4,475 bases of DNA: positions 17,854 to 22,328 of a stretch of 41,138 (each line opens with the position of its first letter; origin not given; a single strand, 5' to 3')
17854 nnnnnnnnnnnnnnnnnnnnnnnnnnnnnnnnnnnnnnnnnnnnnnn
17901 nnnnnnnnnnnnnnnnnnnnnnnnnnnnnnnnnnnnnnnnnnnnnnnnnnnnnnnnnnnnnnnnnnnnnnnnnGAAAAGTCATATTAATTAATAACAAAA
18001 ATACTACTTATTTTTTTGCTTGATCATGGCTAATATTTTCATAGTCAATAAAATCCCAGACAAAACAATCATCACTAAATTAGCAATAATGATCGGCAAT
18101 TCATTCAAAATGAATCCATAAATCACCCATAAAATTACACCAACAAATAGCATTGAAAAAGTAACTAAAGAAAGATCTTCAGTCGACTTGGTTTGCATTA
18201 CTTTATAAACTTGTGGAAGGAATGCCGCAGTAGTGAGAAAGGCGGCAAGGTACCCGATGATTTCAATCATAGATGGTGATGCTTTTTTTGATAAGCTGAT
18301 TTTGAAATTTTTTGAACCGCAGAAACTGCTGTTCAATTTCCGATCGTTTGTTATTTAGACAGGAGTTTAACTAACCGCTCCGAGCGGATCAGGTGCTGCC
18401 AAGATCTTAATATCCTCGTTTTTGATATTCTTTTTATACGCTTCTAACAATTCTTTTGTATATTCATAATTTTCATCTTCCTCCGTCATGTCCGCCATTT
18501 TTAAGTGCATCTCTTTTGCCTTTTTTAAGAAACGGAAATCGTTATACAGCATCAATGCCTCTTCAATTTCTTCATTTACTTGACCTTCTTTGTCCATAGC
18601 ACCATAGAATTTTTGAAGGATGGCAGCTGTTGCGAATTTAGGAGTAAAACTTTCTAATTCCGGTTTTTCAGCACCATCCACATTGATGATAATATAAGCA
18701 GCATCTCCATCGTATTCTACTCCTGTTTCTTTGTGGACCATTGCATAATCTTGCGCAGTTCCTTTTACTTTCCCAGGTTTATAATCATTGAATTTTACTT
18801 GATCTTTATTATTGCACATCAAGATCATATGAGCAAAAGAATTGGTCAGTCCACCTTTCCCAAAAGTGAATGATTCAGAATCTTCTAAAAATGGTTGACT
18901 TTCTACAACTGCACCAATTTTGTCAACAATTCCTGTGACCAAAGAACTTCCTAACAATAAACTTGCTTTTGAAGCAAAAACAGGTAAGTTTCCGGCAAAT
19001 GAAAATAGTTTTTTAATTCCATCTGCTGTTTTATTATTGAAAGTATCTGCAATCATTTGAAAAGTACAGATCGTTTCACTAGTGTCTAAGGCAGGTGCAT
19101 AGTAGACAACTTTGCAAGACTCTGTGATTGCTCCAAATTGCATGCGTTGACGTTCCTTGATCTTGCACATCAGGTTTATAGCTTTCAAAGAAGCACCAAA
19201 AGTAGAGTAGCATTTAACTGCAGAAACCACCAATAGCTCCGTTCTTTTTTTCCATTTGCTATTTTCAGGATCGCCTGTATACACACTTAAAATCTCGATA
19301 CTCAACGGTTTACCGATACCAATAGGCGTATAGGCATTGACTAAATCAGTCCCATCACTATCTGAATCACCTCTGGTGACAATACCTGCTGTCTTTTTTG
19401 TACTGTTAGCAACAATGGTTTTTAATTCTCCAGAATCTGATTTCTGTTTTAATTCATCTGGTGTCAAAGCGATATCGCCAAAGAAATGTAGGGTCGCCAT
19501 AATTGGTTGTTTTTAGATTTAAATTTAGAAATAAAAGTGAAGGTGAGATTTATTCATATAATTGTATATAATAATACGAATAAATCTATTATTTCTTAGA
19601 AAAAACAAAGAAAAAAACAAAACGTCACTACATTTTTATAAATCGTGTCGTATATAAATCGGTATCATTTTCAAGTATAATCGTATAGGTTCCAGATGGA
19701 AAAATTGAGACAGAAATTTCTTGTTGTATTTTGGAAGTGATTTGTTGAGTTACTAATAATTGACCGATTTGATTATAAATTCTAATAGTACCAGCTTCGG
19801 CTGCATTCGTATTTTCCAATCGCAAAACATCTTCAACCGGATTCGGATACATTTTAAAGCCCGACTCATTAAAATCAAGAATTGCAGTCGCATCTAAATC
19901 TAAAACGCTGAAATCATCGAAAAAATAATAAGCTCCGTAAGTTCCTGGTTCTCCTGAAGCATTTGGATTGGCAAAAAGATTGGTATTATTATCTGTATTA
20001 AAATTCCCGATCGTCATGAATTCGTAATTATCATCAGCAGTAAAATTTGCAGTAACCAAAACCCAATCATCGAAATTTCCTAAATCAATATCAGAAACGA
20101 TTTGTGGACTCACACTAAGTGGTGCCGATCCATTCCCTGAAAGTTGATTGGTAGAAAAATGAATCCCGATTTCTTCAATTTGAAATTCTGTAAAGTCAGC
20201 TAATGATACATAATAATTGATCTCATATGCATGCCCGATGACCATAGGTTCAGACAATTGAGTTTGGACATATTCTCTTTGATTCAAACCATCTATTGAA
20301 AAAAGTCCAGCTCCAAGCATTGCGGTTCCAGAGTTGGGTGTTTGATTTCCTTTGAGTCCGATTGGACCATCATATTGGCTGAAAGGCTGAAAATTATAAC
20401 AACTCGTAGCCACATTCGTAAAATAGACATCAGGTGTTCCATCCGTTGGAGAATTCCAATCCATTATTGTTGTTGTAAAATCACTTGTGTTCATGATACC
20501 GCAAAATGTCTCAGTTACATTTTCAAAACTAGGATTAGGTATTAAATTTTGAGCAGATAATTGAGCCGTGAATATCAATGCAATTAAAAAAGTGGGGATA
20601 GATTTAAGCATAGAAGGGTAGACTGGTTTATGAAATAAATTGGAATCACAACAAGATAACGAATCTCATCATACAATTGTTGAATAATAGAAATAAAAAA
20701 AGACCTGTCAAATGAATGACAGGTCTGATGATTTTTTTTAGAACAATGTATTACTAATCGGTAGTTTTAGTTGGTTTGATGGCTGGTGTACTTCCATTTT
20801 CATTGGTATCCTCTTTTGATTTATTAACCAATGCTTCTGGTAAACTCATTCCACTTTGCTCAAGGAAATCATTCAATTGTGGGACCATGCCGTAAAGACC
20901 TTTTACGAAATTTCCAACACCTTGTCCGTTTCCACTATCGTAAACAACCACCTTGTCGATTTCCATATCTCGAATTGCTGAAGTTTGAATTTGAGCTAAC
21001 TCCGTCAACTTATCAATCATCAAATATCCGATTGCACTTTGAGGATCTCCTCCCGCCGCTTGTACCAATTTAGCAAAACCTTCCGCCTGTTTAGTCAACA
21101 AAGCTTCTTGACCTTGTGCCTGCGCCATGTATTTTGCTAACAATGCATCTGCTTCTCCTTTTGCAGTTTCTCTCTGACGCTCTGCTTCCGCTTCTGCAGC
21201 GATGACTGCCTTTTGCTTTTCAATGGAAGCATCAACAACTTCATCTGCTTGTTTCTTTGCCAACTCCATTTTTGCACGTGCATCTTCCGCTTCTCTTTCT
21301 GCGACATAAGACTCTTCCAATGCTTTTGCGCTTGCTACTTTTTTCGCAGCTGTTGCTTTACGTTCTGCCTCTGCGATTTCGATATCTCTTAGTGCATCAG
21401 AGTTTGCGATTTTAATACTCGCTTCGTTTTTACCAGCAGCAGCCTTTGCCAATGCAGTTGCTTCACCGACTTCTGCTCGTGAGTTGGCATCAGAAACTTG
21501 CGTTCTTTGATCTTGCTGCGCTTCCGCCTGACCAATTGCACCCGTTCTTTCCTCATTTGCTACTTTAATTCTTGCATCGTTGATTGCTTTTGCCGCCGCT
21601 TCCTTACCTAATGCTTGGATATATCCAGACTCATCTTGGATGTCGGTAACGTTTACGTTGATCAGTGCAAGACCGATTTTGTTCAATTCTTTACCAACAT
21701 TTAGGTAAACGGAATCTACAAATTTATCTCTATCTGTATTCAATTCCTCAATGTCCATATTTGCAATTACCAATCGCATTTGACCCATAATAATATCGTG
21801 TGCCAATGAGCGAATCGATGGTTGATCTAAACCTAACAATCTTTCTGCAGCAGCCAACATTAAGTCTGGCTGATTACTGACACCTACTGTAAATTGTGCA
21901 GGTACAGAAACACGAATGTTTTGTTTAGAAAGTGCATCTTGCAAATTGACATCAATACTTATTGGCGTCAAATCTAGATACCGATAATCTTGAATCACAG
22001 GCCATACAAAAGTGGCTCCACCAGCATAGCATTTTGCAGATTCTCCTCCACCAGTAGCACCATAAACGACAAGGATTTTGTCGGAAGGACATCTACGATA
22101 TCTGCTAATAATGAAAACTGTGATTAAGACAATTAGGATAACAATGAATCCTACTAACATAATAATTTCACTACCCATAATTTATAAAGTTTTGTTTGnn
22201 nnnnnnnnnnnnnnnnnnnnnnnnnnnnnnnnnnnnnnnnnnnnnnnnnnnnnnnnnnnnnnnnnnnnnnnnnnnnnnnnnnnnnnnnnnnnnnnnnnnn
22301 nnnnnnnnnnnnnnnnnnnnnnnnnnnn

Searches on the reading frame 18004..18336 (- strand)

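Call 39: search_protein_families(library=pfam, proteins=[window:18004-18336:-], max_evalue=0.01)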
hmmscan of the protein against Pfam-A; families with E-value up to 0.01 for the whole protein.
window:18004-18336:- (110 aa): 2 families
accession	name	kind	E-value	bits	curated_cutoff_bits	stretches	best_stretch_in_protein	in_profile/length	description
PF04193.19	PQ-loop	-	3.1e-14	52.9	22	1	24-81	2-59/61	PQ loop repeat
PF03083.21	MtN3_slv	-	3.6e-10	40.2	23.7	1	26-99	5-78/87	Sugar efflux transporter for intercellular exchange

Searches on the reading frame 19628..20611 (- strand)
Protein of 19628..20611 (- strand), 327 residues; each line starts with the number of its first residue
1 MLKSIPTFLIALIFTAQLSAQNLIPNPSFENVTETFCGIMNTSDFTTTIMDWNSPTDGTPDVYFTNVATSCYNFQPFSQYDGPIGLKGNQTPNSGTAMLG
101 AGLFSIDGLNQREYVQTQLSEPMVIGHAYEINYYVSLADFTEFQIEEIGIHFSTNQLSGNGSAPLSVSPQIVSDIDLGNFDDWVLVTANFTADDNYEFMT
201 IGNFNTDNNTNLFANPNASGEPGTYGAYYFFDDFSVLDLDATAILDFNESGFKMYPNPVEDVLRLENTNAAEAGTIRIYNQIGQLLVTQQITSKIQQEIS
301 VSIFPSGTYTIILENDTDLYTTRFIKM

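Call 39: search_protein_families(library=pfam, proteins=[window:19628-20611:-], max_evalue=0.01)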
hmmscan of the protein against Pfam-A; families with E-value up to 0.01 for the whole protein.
window:19628-20611:- (327 aa): 4 families
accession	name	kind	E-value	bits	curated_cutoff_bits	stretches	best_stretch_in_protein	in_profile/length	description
PF18962.6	Por_Secre_tail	-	9.4e-12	45.5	27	1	254-325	1-74/75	Secretion system C-terminal sorting domain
PF16967.11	TcfC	-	0.0002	21.3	29.4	1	272-313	11-50/68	E-set like domain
PF11589.14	DUF3244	-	0.00094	19.6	25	1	260-317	28-87/96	Domain of unknown function (DUF3244)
PF13585.12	CHU_C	-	0.0066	17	27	0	259-315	14-72/86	CHU_C Type IX secretion signal domain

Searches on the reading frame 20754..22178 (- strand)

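Call 39: search_protein_families(library=pfam, proteins=[window:20754-22178:-], max_evalue=0.01)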
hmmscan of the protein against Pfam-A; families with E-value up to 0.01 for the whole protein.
window:20754-22178:- (474 aa): 1 family
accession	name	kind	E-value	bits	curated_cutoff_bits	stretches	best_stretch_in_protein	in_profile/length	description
PF01145.31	Band_7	-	9.5e-27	94.6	23.6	1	32-210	5-175/176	SPFH domain / Band 7 family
